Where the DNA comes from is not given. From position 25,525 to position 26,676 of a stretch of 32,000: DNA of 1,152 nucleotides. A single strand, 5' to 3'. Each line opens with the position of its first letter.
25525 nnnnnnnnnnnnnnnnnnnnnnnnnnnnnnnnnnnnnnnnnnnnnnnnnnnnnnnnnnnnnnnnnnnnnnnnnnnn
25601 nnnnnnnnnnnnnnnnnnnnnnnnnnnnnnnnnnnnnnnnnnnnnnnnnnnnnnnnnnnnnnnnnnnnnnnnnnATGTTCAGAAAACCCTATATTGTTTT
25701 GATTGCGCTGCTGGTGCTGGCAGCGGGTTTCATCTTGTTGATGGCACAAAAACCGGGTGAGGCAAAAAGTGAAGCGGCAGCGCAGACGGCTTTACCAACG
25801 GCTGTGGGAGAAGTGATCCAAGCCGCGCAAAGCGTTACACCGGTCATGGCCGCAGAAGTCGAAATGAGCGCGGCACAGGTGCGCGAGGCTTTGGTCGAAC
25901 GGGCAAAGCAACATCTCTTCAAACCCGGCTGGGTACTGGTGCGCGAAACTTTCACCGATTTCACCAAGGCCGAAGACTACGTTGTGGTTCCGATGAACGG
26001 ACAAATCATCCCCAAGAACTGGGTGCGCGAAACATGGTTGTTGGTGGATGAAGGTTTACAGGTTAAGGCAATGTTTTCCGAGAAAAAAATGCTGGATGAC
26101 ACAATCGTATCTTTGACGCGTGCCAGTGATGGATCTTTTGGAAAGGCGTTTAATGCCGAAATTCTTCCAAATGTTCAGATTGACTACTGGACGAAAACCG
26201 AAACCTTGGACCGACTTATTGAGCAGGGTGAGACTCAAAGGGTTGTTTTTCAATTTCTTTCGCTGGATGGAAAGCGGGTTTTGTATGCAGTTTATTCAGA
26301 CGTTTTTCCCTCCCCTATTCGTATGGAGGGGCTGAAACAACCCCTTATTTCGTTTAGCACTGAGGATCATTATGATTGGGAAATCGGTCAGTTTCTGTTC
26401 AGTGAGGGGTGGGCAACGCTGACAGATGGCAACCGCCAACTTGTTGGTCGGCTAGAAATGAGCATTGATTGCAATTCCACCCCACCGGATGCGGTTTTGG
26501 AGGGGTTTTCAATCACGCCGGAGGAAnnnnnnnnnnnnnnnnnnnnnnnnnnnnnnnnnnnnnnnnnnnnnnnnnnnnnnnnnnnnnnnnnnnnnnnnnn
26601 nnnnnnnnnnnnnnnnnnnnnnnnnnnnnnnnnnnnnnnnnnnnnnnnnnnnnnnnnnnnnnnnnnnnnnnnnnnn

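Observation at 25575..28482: Tandem, mosaic duplication of a two-gene module encoding a membrane-anchored protein and a small secreted protein with no recognisable family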

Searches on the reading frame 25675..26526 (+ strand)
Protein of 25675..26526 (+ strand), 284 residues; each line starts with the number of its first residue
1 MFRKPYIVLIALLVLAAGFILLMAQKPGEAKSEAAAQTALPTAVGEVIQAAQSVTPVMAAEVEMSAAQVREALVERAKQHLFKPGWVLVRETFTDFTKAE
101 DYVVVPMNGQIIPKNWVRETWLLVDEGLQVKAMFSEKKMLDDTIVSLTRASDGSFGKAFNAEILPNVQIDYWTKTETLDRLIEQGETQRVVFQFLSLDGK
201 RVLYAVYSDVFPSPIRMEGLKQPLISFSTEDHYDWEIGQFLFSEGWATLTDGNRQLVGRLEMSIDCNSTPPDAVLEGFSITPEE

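Call 5: search_protein_families(library=pfam, proteins=[window:25675-26526:+], max_evalue=1)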
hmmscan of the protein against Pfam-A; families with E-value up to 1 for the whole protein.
window:25675-26526:+ (284 aa): 2 families
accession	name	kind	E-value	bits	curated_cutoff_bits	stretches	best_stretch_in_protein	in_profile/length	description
PF10667.14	DUF2486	-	0.003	17.6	22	1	27-89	147-211/260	Protein of unknown function (DUF2486)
PF22970.2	DUF7028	-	0.21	12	27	1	41-88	10-48/83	Domain of unknown function (DUF7028)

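Call 6: search_protein_families(library=ncbifam, proteins=[window:25675-26526:+], max_evalue=1)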
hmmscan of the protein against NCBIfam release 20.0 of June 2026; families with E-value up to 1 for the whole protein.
window:25675-26526:+ (284 aa): 0 families

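Call 7: find_homologous_proteins(query=window:25675-26526:+)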
Query window:25675-26526:+ (284 aa): 14 proteins with E <= 0.001 among 2011 candidates.
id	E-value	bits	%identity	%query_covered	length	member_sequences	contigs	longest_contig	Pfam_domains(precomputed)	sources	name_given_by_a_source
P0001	8.0e-179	611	97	100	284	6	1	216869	-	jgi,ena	-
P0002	9.1e-157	538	85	100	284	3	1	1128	-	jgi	jgi:hypothetical protein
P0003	5.2e-156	536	86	100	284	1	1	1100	-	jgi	-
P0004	1.4e-152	525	83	100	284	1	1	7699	-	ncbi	ncbi:MAG: hypothetical protein ACK4SN_07305 [Bellilinea sp.]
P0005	1.5e-150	518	83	100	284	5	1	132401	-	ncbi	-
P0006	2.8e-122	425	68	100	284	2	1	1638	-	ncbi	-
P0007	6.8e-114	398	65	100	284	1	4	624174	-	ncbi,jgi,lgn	ncbi:MAG: hypothetical protein ROW48_06510 [Bellilinea sp.]|jgi:hypothetical protein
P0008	4.4e-100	353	61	98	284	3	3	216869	-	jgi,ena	-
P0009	3.2e-97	343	59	98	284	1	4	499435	-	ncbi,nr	ncbi:MAG: hypothetical protein AB1457_13590 [Chloroflexota bacterium]|nr:MAG: hypothetical protein K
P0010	6.2e-91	323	57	98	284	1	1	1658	-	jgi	jgi:hypothetical protein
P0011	9.0e-89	316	56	98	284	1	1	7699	-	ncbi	ncbi:MAG: hypothetical protein ACK4SN_07315 [Bellilinea sp.]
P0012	4.0e-88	313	56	98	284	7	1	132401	-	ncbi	-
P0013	7.8e-77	276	49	98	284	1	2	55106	-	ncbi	-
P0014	1.1e-76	276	50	97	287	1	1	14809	-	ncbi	ncbi:MAG: hypothetical protein AB1453_03240 [Chloroflexota bacterium]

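Call 10: find_encoding_contigs(protein=P0007, flank=8000, max_places=3)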
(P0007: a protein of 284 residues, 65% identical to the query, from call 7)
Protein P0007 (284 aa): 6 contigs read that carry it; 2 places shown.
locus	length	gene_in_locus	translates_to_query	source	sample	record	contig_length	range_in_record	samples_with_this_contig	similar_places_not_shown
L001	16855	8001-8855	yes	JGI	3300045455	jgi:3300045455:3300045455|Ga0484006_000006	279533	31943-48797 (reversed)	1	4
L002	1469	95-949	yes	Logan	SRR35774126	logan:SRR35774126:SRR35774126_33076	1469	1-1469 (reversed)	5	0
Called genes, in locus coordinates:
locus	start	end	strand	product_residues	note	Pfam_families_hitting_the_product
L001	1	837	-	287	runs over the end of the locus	PF01149:Fapy_DNA_glyco, PF06831:H2TH, PF06827:zf-FPG_IleRS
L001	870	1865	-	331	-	PF13793:Pribosyltran_N, PF00156:Pribosyltran, PF14681:UPRTase (weak), PF14572:Pribosyl_synth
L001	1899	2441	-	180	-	PF13302:Acetyltransf_3, PF13420:Acetyltransf_4, PF13523:Acetyltransf_8, PF00583:Acetyltransf_1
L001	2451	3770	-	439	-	PF01336:tRNA_anti-codon, PF00152:tRNA-synt_2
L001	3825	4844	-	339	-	PF03308:MeaB, PF13191:AAA_16 (faint), PF02492:cobW (faint)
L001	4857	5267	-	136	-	PF02310:B12-binding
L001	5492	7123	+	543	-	-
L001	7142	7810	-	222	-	PF00196:GerE, PF08281:Sigma70_r4_2 (weak)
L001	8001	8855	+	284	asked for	-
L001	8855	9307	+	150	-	-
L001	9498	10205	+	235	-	-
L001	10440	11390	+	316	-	PF01835:MG2 (weak)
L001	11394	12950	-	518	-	PF00117:GATase, PF07722:Peptidase_C26 (weak), PF00958:GMP_synt_C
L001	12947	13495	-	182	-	PF00156:Pribosyltran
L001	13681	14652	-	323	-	PF16158:N_BRCA1_IG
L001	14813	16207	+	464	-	PF13510:Fer2_4 (faint), PF03990:DUF348, PF07501:G5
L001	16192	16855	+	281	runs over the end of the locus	PF00398:RrnaAD, PF13649:Methyltransf_25 (weak)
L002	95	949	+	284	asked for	-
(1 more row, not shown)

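Call 11: find_encoding_contigs(protein=P0009, flank=8000, max_places=3)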
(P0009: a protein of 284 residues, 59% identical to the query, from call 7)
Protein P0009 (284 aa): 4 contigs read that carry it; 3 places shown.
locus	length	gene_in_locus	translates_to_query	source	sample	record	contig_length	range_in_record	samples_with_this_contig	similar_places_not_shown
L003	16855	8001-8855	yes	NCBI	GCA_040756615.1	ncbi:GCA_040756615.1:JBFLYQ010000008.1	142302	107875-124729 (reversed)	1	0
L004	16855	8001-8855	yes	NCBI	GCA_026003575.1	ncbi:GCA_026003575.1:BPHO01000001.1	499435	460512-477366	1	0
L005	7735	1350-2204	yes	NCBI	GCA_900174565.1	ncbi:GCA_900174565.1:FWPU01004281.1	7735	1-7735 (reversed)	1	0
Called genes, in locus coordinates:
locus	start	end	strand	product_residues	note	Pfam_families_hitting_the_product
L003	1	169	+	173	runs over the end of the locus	PF02417:Chromate_transp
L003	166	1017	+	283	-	PF00582:Usp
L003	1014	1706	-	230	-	-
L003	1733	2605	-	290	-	PF01149:Fapy_DNA_glyco, PF06831:H2TH, PF06827:zf-FPG_IleRS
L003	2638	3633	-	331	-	PF13793:Pribosyltran_N, PF00156:Pribosyltran, PF14681:UPRTase (weak), PF14572:Pribosyl_synth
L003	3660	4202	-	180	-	PF13302:Acetyltransf_3, PF13420:Acetyltransf_4, PF00583:Acetyltransf_1, PF13523:Acetyltransf_8 (weak)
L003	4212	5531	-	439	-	PF01336:tRNA_anti-codon, PF00152:tRNA-synt_2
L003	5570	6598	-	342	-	PF03308:MeaB, PF02492:cobW (faint)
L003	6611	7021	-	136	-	PF02310:B12-binding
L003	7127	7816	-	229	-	PF00196:GerE, PF08281:Sigma70_r4_2 (weak)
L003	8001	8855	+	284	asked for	-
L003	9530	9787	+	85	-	PF08281:Sigma70_r4_2, PF00196:GerE, PF13384:HTH_23 (faint)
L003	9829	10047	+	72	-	-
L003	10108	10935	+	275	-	PF05257:CHAP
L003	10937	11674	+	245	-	-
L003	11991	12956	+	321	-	-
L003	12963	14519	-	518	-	PF00117:GATase, PF07722:Peptidase_C26, PF02540:NAD_synthase (faint), PF00958:GMP_synt_C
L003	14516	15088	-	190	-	PF00156:Pribosyltran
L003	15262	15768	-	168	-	PF00011:HSP20, PF17886:ArsA_HSP20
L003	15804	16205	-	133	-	PF27746:Small_heat_shock_put (weak), PF00011:HSP20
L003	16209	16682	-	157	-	PF00011:HSP20, PF17886:ArsA_HSP20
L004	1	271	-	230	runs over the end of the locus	-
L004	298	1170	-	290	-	PF01149:Fapy_DNA_glyco, PF06831:H2TH, PF06827:zf-FPG_IleRS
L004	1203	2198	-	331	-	PF13793:Pribosyltran_N, PF00156:Pribosyltran, PF14681:UPRTase (weak), PF14572:Pribosyl_synth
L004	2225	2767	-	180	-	PF13302:Acetyltransf_3, PF13420:Acetyltransf_4, PF00583:Acetyltransf_1, PF13523:Acetyltransf_8 (weak)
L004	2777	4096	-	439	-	PF01336:tRNA_anti-codon, PF00152:tRNA-synt_2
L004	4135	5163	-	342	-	PF03308:MeaB, PF02492:cobW (faint)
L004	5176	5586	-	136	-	PF02310:B12-binding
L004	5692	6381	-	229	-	PF00196:GerE, PF08281:Sigma70_r4_2 (weak)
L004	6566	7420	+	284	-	-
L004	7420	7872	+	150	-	-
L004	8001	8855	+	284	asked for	-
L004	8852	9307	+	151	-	-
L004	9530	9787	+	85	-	PF08281:Sigma70_r4_2, PF00196:GerE, PF13384:HTH_23 (faint)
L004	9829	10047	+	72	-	-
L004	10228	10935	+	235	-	PF05257:CHAP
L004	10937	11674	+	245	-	-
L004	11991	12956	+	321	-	-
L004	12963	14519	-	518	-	PF00117:GATase, PF07722:Peptidase_C26, PF02540:NAD_synthase (faint), PF00958:GMP_synt_C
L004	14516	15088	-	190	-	PF00156:Pribosyltran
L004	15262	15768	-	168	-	PF00011:HSP20, PF17886:ArsA_HSP20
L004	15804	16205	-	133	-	PF27746:Small_heat_shock_put (weak), PF00011:HSP20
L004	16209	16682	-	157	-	PF00011:HSP20, PF17886:ArsA_HSP20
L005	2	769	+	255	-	?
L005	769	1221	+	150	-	-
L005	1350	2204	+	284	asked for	-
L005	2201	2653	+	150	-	-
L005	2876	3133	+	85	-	PF08281:Sigma70_r4_2, PF00196:GerE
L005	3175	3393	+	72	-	-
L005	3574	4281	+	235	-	PF05257:CHAP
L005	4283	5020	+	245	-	-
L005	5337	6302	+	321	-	-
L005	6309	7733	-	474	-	?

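Call 12: find_encoding_contigs(protein=P0013, flank=8000, max_places=3)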
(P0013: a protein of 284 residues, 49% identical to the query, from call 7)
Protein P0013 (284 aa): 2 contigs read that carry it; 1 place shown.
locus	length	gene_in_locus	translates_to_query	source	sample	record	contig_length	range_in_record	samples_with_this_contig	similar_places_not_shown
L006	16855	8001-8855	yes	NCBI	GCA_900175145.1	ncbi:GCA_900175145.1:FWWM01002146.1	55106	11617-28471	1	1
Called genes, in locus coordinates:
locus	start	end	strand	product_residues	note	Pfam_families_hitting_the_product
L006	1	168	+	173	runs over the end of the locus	PF02417:Chromate_transp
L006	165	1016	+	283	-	PF00582:Usp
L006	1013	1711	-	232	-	-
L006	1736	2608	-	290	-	PF01149:Fapy_DNA_glyco, PF06831:H2TH, PF06827:zf-FPG_IleRS (weak)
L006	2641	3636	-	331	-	PF13793:Pribosyltran_N, PF00156:Pribosyltran, PF14681:UPRTase (weak), PF14572:Pribosyl_synth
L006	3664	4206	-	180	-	PF13302:Acetyltransf_3, PF13420:Acetyltransf_4, PF13523:Acetyltransf_8, PF00583:Acetyltransf_1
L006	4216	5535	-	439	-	PF01336:tRNA_anti-codon, PF00152:tRNA-synt_2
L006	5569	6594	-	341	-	PF03308:MeaB, PF02492:cobW (faint)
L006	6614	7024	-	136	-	PF02310:B12-binding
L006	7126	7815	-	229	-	PF00196:GerE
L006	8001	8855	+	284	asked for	-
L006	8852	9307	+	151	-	-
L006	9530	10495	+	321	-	-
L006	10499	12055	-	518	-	PF00117:GATase, PF07722:Peptidase_C26, PF02540:NAD_synthase (faint), PF00958:GMP_synt_C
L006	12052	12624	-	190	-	PF00156:Pribosyltran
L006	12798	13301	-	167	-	PF00011:HSP20, PF17886:ArsA_HSP20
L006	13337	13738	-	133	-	PF27746:Small_heat_shock_put (weak), PF00011:HSP20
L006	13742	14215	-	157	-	PF00011:HSP20, PF17886:ArsA_HSP20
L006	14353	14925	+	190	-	PF00990:GGDEF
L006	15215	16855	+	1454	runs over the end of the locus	PF00989:PAS, PF08448:PAS_4, PF13426:PAS_9, PF00989:PAS, PF08448:PAS_4, PF08447:PAS_3, PF01590:GAF, PF13185:GAF_2, +15 more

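Call 13: find_encoding_contigs(protein=P0014, flank=8000, max_places=3)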
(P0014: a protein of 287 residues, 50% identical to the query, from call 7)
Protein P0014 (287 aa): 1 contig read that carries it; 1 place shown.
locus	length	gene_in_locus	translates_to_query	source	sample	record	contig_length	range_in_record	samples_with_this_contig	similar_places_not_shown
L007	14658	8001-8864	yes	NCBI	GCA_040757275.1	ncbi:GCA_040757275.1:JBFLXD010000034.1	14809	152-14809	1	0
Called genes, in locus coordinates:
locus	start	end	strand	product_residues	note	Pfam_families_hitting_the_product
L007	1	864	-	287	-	PF01149:Fapy_DNA_glyco, PF06831:H2TH, PF06827:zf-FPG_IleRS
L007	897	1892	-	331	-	PF13793:Pribosyltran_N, PF00156:Pribosyltran, PF14681:UPRTase (weak), PF14572:Pribosyl_synth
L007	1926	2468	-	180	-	PF13302:Acetyltransf_3, PF13420:Acetyltransf_4, PF13523:Acetyltransf_8, PF00583:Acetyltransf_1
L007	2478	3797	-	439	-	PF01336:tRNA_anti-codon, PF00152:tRNA-synt_2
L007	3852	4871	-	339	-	PF03308:MeaB, PF02492:cobW (faint)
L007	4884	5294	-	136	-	PF02310:B12-binding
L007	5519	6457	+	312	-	-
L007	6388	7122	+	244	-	-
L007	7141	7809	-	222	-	PF00196:GerE, PF08281:Sigma70_r4_2 (weak)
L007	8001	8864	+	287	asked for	-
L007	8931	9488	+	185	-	-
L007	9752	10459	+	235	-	-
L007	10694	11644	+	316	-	PF01835:MG2 (weak)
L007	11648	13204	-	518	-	PF00117:GATase, PF07722:Peptidase_C26 (weak), PF00958:GMP_synt_C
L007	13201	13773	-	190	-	PF00156:Pribosyltran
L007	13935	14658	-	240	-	PF16158:N_BRCA1_IG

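Call 14: find_encoding_contigs(protein=P0005, flank=8000, max_places=3)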
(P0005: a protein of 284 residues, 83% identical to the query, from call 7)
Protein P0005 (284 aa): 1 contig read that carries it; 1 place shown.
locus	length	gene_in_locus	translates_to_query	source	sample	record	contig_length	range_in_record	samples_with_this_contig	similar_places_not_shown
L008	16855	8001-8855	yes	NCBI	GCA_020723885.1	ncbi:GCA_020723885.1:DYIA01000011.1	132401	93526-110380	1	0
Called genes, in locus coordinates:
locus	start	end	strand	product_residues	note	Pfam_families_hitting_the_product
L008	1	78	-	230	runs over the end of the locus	-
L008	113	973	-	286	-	PF01149:Fapy_DNA_glyco, PF06831:H2TH, PF06827:zf-FPG_IleRS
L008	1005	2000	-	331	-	PF13793:Pribosyltran_N, PF00156:Pribosyltran, PF14681:UPRTase (weak), PF14572:Pribosyl_synth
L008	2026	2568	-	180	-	PF13302:Acetyltransf_3, PF13420:Acetyltransf_4, PF00583:Acetyltransf_1, PF13523:Acetyltransf_8 (faint)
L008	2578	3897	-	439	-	PF01336:tRNA_anti-codon, PF00152:tRNA-synt_2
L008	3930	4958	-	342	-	PF03308:MeaB, PF01926:MMR_HSR1 (faint), PF02492:cobW (faint)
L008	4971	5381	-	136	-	PF02310:B12-binding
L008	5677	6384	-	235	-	PF00196:GerE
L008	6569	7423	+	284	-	-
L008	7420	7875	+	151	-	-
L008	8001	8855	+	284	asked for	-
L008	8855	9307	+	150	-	-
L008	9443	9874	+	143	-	PF10901:DUF2690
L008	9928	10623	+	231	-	-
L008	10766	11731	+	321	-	-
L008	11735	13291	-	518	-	PF00117:GATase, PF07722:Peptidase_C26, PF02540:NAD_synthase (faint), PF00958:GMP_synt_C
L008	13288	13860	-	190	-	PF00156:Pribosyltran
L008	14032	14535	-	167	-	PF00011:HSP20, PF17886:ArsA_HSP20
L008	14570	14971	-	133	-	PF27746:Small_heat_shock_put (weak), PF00011:HSP20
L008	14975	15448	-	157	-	PF00011:HSP20, PF17886:ArsA_HSP20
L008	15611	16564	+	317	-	PF09623:Cas_NE0113, PF07638:Sigma70_ECF (faint), PF00196:GerE, PF04545:Sigma70_r4 (weak), PF08281:Sigma70_r4_2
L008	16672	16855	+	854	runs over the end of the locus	PF01966:HD (weak), PF18211:Csm1_B, PF22335:Cas10-Cmr2_palm2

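Call 15: find_encoding_contigs(protein=P0001, flank=8000, max_places=3)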
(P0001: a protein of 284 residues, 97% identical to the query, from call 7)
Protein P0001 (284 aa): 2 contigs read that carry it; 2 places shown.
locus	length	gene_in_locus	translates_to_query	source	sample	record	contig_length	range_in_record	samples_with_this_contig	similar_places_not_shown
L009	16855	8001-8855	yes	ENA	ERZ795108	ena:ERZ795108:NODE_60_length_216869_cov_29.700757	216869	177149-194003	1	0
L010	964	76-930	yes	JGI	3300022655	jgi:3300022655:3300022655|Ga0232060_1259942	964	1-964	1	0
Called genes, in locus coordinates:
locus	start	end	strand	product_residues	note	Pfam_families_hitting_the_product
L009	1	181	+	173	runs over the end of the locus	PF02417:Chromate_transp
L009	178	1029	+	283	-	PF00582:Usp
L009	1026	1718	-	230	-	-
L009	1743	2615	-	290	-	PF01149:Fapy_DNA_glyco, PF06831:H2TH, PF06827:zf-FPG_IleRS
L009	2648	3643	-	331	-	PF13793:Pribosyltran_N, PF00156:Pribosyltran, PF14681:UPRTase (weak), PF14572:Pribosyl_synth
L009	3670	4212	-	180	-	PF13302:Acetyltransf_3, PF13420:Acetyltransf_4, PF00583:Acetyltransf_1, PF13523:Acetyltransf_8 (weak)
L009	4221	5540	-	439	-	PF01336:tRNA_anti-codon, PF00152:tRNA-synt_2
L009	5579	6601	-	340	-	PF03308:MeaB, PF02492:cobW (faint)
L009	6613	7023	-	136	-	PF02310:B12-binding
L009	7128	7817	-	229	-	PF00196:GerE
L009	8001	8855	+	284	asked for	-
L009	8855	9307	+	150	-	-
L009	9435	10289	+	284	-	-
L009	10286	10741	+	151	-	-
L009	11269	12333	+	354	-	PF05257:CHAP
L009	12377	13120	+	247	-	-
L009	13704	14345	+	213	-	-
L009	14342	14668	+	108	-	PF01022:HTH_5 (weak), PF13601:HTH_34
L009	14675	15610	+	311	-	PF00005:ABC_tran, PF13304:AAA_21, PF13732:DrrA1-3_C (weak)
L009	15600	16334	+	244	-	PF12698:ABC2_membrane_3, PF12679:ABC2_membrane_2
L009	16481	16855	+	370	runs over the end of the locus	PF01699:Na_Ca_ex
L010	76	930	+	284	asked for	-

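Call 30: predict_structure(alignment_id=A1)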
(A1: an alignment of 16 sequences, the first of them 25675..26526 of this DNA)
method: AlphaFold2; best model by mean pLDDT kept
length: 284 residues; sequences in the alignment: 16
mean_pLDDT: 74.6   pTM: 0.68
mean pLDDT of the five models: 74.6, 74.5, 62.4, 43.1, 41.9
residues with pLDDT >= 90: 82; 70-90: 116; 50-70: 41; < 50: 45
segments of 3 or more residues with pLDDT < 50: 1-4, 24-57, 280-284
pLDDT, mean of each block of 10 residues (from residue 1): 53 62 38 25 26 44 84 92 90 90 73 87 88 88 84 66 75 83 69 87 90 88 91 94 94 93 86 64 35
secondary structure, 60 per line:
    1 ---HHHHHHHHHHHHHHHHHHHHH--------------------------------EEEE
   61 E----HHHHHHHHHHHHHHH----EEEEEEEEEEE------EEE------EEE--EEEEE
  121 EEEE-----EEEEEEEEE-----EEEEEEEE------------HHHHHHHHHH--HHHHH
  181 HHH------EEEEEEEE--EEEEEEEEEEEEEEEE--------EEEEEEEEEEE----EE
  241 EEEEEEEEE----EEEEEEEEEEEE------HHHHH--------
elements in order: H4-24 E57-61 H66-80 E85-95 E102-104 E111-113 E116-124 E130-138 E144-151 H164-173 H176-183 E190-197 E200-215 E224-234 E239-249 E254-265 H272-276

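Call 33: search_protein_representatives(alignment_id=A1)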
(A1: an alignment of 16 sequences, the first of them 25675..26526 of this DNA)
Query: 16 sequences, 284 profile positions. Proteins with E-value up to 0.001 (for the whole library): 103; up to 1e-10: 29; up to 1e-30: 7. The best 103 are listed.
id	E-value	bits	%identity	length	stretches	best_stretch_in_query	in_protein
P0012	2.3e-157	538.8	-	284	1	1-284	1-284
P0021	7.2e-60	218.9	-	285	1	5-278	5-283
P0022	1.6e-49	185.0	-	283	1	3-278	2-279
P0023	2.7e-42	161.3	-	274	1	67-280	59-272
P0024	2.7e-37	144.9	-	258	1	68-278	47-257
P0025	8.4e-36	140.0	-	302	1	67-278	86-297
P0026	1.7e-34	135.7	-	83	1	1-83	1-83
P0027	2.8e-21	92.3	-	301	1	36-279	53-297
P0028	3.0e-17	79.1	-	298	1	46-279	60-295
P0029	4.6e-17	78.5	-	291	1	70-280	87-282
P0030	3.5e-15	72.3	-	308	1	37-259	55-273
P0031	5.7e-15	71.6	-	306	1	58-278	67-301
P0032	1.0e-14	70.8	-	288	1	78-279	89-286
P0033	1.2e-14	70.6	-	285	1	65-280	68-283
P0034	2.1e-14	69.8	-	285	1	72-282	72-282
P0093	3.7e-05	39.4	-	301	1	7-278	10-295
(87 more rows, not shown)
